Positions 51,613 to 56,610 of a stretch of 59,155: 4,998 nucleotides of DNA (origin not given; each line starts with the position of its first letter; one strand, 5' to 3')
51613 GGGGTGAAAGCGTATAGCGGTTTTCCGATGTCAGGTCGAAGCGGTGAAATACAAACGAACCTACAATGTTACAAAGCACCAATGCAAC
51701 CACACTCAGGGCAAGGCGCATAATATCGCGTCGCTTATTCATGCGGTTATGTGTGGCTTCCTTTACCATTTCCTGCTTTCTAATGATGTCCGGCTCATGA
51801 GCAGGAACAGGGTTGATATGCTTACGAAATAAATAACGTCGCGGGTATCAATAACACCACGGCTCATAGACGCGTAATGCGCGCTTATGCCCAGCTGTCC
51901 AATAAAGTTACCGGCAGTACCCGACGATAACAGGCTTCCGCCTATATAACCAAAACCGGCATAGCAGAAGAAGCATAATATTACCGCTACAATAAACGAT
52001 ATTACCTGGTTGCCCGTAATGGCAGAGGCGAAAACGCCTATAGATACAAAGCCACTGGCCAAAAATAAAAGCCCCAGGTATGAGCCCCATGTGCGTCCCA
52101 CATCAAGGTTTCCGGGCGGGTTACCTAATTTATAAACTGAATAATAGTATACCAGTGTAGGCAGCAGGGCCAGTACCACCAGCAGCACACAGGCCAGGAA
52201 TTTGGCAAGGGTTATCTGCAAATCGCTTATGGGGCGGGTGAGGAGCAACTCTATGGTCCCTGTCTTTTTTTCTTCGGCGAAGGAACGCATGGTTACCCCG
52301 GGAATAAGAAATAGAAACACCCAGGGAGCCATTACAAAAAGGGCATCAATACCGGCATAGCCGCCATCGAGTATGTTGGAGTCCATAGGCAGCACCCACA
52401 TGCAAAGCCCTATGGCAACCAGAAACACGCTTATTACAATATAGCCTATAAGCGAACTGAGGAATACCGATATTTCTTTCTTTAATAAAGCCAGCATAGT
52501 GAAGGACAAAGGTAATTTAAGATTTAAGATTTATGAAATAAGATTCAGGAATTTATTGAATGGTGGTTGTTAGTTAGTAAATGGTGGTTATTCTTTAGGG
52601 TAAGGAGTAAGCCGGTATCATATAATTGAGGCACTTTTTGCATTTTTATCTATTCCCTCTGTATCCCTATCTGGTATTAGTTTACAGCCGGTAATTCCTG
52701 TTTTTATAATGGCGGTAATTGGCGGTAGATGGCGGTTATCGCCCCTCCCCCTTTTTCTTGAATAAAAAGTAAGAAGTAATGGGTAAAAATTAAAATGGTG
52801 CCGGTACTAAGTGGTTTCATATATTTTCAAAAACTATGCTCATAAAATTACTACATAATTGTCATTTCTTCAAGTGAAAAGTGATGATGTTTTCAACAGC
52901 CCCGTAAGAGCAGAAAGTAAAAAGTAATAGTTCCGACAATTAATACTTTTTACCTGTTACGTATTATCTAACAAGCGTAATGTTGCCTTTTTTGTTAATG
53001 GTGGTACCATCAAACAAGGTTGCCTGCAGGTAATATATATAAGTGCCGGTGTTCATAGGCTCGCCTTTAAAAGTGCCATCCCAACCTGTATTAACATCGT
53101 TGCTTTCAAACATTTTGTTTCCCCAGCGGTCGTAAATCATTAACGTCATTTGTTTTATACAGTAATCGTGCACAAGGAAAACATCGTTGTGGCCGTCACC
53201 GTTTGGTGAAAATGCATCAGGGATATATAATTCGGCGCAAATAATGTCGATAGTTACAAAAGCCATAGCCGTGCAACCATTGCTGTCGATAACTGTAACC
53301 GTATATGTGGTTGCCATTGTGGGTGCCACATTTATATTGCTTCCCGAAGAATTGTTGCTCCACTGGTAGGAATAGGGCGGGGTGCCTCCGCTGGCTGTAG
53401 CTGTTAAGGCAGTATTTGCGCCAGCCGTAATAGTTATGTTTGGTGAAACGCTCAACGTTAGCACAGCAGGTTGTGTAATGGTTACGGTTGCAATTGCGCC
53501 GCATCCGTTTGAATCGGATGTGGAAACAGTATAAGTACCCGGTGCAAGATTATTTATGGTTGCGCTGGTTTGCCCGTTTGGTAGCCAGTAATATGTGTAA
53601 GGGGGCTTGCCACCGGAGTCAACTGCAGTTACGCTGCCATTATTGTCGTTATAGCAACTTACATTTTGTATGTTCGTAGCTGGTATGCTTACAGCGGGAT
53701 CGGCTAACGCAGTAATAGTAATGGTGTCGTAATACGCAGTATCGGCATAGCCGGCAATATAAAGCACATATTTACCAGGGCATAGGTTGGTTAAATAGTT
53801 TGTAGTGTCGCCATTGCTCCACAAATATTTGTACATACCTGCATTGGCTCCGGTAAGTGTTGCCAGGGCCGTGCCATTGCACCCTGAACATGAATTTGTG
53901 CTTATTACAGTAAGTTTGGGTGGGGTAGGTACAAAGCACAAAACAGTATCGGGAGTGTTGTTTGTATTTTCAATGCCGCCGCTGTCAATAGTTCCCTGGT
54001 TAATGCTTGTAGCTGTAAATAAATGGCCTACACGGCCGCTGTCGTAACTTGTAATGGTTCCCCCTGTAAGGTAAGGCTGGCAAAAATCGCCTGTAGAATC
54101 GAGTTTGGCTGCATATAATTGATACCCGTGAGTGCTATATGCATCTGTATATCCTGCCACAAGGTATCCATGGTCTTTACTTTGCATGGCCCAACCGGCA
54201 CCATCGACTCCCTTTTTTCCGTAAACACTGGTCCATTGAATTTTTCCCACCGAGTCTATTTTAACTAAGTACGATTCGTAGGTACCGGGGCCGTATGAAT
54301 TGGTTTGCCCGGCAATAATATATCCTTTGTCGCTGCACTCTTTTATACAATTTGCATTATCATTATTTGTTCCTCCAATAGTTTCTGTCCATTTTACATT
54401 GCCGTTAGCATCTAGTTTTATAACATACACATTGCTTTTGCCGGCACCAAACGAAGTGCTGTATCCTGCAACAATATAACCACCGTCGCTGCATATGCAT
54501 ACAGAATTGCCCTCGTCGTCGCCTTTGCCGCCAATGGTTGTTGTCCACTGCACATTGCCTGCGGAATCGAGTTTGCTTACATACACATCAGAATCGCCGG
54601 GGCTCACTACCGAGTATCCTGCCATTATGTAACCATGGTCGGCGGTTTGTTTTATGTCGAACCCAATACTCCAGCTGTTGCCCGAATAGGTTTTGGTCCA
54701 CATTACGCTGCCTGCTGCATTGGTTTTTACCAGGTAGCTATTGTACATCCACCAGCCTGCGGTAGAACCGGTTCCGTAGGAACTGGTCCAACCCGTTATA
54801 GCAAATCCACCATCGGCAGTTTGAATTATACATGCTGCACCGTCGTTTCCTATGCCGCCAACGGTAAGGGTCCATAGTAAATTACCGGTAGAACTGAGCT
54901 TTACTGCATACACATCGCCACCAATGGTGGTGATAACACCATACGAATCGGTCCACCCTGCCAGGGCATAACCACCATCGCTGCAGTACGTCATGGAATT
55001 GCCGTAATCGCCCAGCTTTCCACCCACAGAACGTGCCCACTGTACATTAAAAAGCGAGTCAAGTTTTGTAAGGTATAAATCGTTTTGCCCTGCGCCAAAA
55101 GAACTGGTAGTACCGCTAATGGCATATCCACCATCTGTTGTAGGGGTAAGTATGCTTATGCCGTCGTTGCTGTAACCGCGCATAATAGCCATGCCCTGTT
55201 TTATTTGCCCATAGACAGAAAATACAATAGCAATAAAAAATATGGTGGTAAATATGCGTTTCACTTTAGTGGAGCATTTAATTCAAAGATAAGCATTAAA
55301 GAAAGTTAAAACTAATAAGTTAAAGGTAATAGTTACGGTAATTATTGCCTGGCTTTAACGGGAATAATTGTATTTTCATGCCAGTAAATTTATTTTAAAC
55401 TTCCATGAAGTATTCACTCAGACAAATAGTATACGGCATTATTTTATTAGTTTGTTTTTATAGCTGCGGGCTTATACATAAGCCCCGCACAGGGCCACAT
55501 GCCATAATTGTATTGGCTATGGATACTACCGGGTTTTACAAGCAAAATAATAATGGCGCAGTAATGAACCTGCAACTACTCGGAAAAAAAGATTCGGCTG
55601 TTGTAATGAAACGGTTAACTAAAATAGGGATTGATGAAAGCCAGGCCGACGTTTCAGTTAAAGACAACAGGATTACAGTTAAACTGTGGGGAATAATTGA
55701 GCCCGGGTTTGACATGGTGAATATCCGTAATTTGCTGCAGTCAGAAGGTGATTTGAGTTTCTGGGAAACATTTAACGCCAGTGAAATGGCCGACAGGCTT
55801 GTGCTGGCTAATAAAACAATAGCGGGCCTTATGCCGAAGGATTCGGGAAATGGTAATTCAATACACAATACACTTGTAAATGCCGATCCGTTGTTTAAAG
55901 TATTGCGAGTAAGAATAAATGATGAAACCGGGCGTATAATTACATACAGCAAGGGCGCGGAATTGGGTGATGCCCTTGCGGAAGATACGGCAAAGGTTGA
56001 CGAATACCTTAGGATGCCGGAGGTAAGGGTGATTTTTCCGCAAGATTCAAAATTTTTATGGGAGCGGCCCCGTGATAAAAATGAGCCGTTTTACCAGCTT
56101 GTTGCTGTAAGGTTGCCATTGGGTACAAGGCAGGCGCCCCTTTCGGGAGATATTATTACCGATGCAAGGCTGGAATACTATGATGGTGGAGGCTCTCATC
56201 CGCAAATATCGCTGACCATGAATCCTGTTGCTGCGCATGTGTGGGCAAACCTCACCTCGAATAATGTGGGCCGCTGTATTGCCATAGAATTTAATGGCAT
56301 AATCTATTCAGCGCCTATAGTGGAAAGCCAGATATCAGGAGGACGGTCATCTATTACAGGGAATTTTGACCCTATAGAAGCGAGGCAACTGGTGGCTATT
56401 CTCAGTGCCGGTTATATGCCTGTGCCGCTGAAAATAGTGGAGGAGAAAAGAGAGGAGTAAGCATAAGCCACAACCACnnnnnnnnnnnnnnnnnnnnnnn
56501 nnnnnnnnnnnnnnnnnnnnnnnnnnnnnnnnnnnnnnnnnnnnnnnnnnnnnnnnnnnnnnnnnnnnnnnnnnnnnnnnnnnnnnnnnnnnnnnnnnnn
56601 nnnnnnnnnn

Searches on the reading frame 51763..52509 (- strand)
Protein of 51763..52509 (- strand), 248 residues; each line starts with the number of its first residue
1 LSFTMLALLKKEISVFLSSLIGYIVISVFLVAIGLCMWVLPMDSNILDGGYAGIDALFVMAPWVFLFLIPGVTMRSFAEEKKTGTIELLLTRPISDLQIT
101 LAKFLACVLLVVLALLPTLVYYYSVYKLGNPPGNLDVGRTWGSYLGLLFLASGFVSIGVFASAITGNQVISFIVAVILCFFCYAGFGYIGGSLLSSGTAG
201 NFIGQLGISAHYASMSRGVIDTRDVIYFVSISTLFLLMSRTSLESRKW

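Call 12: search_protein_families(library=pfam, proteins=[window:51763-52509:-], max_evalue=0.01)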
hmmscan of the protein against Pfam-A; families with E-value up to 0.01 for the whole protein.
window:51763-52509:- (248 aa): 4 families
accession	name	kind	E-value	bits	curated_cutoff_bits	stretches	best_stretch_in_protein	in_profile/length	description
PF12679.13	ABC2_membrane_2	-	3.3e-11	43.4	27.2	1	73-194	86-207/283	ABC-2 family transporter protein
PF12698.13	ABC2_membrane_3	-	5.6e-11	42.6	31.6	1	56-202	163-273/347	ABC-2 family transporter protein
PF12730.13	ABC2_membrane_4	-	1.8e-08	35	27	1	23-180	17-177/179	ABC-2 family transporter protein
PF13346.12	ABC2_membrane_5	-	2.7e-06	27.5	25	1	56-187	37-165/205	ABC-2 family transporter protein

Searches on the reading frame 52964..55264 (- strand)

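Call 12: search_protein_families(library=pfam, proteins=[window:52964-55264:-], max_evalue=0.01)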
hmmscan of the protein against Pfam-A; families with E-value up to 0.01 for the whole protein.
window:52964-55264:- (766 aa): 4 families
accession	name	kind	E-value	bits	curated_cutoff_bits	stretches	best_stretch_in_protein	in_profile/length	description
PF13573.12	SprB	-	9.8e-21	73.6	28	3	529-563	1-35/37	SprB repeat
PF13585.12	CHU_C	-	1.1e-18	67.6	27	1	681-763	3-85/86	CHU_C Type IX secretion signal domain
PF13927.12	Ig_3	-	2.3e-05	25.2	30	0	605-641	5-41/78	Immunoglobulin domain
PF17164.10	DUF5122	-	0.0012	19.5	27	1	259-290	2-32/36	Domain of unknown function (DUF5122) beta-propeller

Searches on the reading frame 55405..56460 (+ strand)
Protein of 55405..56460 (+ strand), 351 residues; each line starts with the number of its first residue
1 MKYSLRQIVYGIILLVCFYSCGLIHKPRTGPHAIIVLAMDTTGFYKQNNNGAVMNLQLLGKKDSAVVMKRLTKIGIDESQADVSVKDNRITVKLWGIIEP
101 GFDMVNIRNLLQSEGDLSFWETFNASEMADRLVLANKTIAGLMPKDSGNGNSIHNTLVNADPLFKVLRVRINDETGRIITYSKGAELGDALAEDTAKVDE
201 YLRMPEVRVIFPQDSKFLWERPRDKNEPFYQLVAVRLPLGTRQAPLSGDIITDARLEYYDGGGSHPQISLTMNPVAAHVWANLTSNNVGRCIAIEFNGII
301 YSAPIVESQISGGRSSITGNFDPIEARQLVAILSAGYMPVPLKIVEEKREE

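Call 12: search_protein_families(library=pfam, proteins=[window:55405-56460:+], max_evalue=0.01)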
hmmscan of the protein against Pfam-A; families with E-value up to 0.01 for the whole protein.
window:55405-56460:+ (351 aa): 1 family
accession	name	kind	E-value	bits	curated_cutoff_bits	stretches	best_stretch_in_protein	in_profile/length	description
PF22599.2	SecDF_P1_head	-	6.5e-21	74.8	27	1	242-340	17-114/114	SecDF, P1 head subdomain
